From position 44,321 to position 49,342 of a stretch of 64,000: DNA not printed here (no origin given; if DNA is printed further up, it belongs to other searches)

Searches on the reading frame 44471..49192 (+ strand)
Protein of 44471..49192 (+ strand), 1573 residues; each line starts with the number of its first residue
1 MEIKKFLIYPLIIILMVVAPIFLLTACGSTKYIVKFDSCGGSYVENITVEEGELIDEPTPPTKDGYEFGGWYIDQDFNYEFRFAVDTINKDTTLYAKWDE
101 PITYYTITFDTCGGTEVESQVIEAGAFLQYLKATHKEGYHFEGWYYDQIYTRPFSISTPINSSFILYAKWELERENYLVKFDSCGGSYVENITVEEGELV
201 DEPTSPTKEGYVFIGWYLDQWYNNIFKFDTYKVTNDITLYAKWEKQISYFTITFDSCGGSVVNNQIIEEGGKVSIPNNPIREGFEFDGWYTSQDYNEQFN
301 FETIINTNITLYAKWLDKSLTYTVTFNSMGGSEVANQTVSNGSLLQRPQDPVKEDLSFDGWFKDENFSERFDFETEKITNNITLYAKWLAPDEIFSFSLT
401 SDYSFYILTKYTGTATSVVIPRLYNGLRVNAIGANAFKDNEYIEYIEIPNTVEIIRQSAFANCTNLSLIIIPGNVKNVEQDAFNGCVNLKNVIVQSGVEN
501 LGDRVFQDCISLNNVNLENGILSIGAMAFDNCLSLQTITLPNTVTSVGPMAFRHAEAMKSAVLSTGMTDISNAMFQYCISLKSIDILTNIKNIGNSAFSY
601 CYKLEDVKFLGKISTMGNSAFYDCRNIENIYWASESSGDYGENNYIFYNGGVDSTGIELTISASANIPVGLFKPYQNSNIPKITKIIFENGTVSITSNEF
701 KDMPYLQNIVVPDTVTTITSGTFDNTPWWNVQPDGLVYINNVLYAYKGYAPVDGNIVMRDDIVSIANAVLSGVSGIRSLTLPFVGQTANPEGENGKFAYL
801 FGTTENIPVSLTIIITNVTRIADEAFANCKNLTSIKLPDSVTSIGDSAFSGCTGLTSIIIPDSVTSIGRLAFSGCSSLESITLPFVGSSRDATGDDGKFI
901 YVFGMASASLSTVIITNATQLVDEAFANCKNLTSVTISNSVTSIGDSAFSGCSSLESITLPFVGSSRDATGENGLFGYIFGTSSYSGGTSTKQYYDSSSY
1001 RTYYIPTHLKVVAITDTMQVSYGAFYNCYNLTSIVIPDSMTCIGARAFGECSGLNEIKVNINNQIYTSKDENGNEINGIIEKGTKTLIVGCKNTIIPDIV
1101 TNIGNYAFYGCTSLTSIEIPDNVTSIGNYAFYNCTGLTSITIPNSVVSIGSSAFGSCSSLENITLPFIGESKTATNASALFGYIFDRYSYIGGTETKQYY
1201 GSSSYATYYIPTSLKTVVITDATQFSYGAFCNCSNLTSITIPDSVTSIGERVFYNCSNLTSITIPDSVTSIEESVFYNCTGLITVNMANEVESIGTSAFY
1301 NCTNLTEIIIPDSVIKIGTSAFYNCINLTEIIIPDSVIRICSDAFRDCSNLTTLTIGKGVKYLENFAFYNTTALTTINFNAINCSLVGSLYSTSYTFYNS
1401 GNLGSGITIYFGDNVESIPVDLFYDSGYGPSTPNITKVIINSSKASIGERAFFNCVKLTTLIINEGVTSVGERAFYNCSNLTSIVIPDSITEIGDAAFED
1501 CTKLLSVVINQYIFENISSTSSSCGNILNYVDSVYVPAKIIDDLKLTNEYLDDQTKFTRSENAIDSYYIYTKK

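Call 98: search_protein_families(library=pfam, proteins=[window:44471-49192:+], max_evalue=0.001)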
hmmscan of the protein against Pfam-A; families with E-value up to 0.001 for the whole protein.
window:44471-49192:+ (1573 aa): 6 families
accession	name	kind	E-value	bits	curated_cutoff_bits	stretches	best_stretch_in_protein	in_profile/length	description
PF13306.12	LRR_5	-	1.4e-193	633.1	27.7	10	1212-1329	11-127/127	BspA type Leucine rich repeat region (6 copies)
PF09479.16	Flg_new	-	5.4e-89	292.7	27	5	322-387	1-65/65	Listeria-Bacteroides repeat domain (List_Bact_rpt)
PF13855.12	LRR_8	-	9.2e-35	118.7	27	0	918-960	13-56/61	Leucine rich repeat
PF12799.13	LRR_4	-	4.5e-08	33.5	27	0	930-960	1-30/44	Leucine Rich repeats (2 copies)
PF18998.6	Flg_new_2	-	1.5e-06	28.5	23.6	0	106-151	2-47/73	Divergent InlB B-repeat domain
PF23952.1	LRR_EndoS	-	1.8e-05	25.3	27.9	0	817-862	46-91/116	Endo-beta-N-acetylglucosaminidase EndoS LRR domain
